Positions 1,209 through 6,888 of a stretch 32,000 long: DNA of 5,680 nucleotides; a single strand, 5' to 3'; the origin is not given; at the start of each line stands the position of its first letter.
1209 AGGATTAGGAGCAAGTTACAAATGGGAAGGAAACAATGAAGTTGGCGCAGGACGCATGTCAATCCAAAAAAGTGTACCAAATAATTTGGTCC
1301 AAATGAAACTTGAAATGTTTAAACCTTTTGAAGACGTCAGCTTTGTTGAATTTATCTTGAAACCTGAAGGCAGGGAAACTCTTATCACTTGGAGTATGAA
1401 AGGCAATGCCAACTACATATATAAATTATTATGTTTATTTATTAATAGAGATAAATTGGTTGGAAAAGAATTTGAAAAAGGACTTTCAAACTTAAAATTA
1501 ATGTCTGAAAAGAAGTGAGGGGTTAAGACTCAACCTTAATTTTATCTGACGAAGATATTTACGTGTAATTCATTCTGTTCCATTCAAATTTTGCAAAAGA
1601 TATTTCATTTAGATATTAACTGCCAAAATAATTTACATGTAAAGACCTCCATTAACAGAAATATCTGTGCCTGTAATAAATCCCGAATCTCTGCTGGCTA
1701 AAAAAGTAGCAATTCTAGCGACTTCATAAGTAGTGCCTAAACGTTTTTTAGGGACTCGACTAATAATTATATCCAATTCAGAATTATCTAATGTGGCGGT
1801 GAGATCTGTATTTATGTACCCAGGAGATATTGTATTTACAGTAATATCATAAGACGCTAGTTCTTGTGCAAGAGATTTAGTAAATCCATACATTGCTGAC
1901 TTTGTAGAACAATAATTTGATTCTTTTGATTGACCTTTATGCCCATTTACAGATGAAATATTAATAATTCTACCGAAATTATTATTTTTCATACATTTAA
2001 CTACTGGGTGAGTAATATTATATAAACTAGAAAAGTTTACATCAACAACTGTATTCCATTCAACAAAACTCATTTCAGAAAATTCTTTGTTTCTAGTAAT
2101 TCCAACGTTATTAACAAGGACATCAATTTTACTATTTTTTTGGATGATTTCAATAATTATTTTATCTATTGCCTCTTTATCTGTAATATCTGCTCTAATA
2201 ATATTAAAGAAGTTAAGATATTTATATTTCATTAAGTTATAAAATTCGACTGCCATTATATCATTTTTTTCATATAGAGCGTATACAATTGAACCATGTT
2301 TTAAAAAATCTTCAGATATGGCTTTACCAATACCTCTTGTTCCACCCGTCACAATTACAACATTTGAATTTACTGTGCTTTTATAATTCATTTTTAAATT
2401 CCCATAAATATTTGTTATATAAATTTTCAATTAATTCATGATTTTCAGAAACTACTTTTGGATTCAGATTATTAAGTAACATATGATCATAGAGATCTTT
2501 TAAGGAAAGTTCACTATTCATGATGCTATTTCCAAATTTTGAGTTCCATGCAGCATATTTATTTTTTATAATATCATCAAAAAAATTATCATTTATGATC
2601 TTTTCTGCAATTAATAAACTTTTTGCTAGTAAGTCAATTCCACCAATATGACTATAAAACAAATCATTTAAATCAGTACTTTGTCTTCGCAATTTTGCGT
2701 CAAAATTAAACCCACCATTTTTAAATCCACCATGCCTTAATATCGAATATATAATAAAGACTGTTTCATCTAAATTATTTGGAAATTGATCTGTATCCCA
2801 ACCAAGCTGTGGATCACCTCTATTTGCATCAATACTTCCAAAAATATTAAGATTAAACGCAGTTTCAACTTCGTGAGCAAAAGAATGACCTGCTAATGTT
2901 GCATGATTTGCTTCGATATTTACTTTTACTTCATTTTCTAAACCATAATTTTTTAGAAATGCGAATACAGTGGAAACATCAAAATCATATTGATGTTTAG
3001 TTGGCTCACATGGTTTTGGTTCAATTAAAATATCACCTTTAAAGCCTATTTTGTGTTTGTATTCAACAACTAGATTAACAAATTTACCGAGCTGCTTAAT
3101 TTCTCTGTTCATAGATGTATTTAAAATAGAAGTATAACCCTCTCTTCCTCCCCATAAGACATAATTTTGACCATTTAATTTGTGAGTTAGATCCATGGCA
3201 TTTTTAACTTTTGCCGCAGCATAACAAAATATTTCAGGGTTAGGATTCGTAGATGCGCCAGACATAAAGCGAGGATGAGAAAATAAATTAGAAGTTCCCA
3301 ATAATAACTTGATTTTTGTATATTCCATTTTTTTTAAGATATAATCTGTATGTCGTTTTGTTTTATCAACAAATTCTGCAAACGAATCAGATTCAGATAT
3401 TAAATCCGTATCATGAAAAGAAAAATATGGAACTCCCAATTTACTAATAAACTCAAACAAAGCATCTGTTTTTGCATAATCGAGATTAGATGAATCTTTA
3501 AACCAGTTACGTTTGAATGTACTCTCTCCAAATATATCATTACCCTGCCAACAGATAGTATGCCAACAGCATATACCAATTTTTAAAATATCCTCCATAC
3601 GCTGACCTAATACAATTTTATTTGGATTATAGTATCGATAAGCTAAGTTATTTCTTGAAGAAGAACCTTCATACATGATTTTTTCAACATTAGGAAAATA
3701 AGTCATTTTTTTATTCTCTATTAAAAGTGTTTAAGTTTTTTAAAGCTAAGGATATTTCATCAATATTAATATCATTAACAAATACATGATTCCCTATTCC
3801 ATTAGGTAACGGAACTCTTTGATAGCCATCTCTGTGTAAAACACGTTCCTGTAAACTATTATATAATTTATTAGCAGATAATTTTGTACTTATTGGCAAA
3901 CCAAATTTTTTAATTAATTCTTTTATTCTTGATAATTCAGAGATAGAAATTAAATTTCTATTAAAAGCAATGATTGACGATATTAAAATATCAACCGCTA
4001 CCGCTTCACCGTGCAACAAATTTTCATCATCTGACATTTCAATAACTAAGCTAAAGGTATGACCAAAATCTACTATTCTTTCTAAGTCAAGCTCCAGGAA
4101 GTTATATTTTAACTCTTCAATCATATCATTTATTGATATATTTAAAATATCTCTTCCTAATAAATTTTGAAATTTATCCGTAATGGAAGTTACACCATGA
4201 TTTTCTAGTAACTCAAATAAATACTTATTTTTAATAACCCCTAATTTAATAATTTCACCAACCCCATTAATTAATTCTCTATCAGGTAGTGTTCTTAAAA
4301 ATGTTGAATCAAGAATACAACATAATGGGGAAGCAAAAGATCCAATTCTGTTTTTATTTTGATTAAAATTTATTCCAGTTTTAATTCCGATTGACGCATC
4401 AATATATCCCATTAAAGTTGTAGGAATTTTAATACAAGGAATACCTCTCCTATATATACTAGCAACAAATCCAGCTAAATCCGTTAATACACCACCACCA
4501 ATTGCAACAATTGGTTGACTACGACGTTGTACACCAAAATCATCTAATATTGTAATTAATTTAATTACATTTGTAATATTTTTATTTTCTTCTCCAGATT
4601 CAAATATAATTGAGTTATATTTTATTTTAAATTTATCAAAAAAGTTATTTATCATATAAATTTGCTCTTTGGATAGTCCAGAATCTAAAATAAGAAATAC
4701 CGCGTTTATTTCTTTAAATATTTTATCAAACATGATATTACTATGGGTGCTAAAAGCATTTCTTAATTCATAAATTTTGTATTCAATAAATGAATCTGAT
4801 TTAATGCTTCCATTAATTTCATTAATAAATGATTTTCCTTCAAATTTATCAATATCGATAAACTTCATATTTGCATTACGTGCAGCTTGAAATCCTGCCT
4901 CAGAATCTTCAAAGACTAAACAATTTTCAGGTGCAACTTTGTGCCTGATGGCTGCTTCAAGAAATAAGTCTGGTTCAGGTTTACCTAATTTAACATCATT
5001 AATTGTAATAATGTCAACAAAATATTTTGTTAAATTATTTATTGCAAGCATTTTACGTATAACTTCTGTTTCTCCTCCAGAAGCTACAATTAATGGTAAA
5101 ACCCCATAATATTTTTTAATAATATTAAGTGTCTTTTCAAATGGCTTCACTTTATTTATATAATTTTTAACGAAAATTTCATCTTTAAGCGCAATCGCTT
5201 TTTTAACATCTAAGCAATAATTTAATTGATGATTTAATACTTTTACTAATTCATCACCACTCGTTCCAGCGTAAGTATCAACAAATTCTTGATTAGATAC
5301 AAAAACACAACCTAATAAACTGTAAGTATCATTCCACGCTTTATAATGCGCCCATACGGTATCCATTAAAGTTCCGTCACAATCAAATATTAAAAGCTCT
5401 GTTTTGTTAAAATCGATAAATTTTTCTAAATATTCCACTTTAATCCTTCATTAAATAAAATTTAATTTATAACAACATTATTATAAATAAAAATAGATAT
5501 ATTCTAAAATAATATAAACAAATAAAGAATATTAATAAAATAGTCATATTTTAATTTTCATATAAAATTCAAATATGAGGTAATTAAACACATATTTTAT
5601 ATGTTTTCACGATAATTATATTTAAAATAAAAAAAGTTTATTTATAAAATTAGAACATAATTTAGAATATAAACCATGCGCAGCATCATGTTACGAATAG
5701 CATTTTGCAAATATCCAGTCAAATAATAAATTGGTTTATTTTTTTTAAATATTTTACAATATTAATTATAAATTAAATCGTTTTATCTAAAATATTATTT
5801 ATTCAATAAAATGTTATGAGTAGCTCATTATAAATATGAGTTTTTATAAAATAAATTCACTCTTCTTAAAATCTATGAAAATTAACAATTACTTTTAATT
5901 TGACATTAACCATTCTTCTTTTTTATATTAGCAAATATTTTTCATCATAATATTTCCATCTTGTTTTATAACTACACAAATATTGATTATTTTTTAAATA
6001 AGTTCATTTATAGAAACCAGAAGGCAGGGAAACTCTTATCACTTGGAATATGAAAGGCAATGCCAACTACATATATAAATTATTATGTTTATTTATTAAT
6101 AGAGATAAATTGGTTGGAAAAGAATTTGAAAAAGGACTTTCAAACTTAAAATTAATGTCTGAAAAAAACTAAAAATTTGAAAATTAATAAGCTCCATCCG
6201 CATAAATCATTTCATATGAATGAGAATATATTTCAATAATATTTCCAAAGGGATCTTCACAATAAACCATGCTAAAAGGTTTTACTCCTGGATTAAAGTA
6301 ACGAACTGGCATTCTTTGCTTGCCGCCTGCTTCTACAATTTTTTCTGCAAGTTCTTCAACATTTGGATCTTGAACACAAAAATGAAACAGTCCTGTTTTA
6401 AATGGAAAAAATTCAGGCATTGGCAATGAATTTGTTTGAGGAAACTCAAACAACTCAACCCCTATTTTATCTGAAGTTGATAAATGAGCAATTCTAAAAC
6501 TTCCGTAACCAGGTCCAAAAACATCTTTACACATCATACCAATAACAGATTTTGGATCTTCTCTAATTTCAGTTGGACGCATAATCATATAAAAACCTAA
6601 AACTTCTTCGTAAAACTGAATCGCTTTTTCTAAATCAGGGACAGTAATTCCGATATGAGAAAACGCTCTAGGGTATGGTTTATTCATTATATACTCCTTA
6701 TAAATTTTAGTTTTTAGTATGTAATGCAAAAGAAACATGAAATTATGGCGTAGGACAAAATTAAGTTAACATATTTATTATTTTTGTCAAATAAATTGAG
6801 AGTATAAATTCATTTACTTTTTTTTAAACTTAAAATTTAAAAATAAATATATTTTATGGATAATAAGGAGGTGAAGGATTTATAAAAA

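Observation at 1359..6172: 160-nt duplication of a gene 3' end brackets a 4.5-kb insert with no recombinase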

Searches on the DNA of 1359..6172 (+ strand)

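Call 54: search_dna_similar(query=window:1359-6172:+, collection=plasmids, mode=distant, max_rows=8)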
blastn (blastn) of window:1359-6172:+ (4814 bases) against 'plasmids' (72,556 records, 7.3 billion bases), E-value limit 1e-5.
Records with a match: 46; places in all: 48; records where one place covers at least 80% of the query: 0.
Best place of each record, by identity: 60-80% 46.
By first word of the organism name: Enterococcus 14; Escherichia 4; Sulfitobacter 4; Pseudomonas 3; Caballeronia 3; Klebsiella 3; Proteus 2; Vibrio 2; Legionella 2; Nostoc 2; and 7 more.
By predicted mobility (MOB-suite, as given by PLSDB): non-mobilizable 28; conjugative 11; mobilizable 7.
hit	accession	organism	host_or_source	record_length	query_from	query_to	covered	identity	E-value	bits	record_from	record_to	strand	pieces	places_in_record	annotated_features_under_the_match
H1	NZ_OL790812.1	Proteus mirabilis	-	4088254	1275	1952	14%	66.4%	2e-43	187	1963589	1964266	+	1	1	none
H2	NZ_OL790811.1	Proteus mirabilis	-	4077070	1275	1952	14%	66.4%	2e-43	187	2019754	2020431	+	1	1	none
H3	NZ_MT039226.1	Yersinia frederiksenii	-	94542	1285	1948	14%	65.8%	2e-35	159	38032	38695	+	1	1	xylA: xylose isomerase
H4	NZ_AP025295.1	Persicobacter psychrovividus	-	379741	1421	1955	11%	65.6%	3e-21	113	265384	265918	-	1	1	xylA: xylose isomerase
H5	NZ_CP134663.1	Escherichia coli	Larus michahellis,bacteria,cloaca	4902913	1285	1712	9%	65.7%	6e-18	103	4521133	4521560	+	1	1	none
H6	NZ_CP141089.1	Escherichia coli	Homo sapiens,Infected Human Urine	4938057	1285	1712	9%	65.4%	7e-17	99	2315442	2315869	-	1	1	none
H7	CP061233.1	Escherichia coli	Sheep,cell culture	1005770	1285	1712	9%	65.3%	1e-13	89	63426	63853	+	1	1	xylA: xylose isomerase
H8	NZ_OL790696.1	Escherichia coli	-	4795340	1285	1712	9%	65.3%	1e-13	89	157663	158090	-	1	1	none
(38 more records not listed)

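Call 55: search_dna_similar(query=window:1359-6172:+, collection=phages, mode=distant, max_rows=8)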
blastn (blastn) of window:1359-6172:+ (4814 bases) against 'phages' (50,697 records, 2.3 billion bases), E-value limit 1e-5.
Records with a match: 1; places in all: 1; records where one place covers at least 80% of the query: 0.
Best place of each record, by identity: 60-80% 1.
By first word of the organism name: Enterococcus 1.
By host as written in the record: Enterococcus faecalis 1.
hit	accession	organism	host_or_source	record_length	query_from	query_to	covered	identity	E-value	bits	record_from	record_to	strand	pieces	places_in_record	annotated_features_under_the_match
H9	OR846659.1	Enterococcus phage Efs 1-1-1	Enterococcus faecalis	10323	1408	1672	6%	70.7%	2e-24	122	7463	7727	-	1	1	record has no annotation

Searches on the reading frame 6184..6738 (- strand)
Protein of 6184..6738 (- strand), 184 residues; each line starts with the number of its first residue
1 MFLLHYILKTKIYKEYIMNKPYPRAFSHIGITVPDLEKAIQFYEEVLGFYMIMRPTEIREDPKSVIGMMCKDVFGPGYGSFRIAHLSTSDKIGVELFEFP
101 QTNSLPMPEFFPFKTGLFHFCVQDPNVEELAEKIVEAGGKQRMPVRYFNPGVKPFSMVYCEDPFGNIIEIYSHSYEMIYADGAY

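Call 7: search_protein_families(library=pfam, proteins=[window:6184-6738:-])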
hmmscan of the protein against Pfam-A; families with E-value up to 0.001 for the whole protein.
window:6184-6738:- (184 aa): 4 families
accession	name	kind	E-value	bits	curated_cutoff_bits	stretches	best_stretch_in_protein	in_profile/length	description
PF00903.31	Glyoxalase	-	2.4e-16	60.7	20.6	1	26-170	2-121/121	Glyoxalase/Bleomycin resistance protein/Dioxygenase superfamily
PF13669.12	Glyoxalase_4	-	1.2e-05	26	27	1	28-140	2-92/109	Glyoxalase/Bleomycin resistance protein/Dioxygenase superfamily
PF22677.2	Ble-like_N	-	1.5e-05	25.1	24.5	1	28-53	4-29/41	Bleomycin resistance protein-like N-terminal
PF13468.12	Glyoxalase_3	-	0.00032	21.2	25.1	0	26-53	1-28/176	Glyoxalase-like domain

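Call 11: find_encoding_contigs(protein=window:6184-6738:-, flank=10000, max_places=10)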
Protein window:6184-6738:- (184 aa): no gene with exactly this product is on record in the collection.

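Call 50: search_protein_families(library=ncbifam, proteins=[window:6184-6738:-])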
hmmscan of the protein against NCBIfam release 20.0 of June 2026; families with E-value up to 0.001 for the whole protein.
window:6184-6738:- (184 aa): 7 families
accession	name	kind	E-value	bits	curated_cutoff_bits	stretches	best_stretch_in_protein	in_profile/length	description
TIGR03645.1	glyox_marine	hypoth_equivalog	4.3e-81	270.7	262.05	1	22-184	1-162/162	lactoylglutathione lyase family protein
NF050075.1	SMU1112c_YaeR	equivalog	1.4e-07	31.8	140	1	26-171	4-124/125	SMU1112c/YaeR family gloxylase I-like metalloprotein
TIGR00068.2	glyox_I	equivalog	9.8e-07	28.8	120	0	27-54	3-30/143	lactoylglutathione lyase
TIGR03081.1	metmalonyl_epim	equivalog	1e-06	29.3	114.95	1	26-138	2-95/129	methylmalonyl-CoA epimerase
TIGR02295.1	HpaD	equivalog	1.1e-05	24.8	321.4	0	27-51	6-30/298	3,4-dihydroxyphenylacetate 2,3-dioxygenase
TIGR03211.1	catechol_2_3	equivalog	1.7e-05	24.3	320.2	0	27-55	6-34/303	catechol 2,3-dioxygenase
TIGR03213.1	23dbph12diox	equivalog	7.7e-05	22.3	366.45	0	26-51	143-168/287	biphenyl-2,3-diol 1,2-dioxygenase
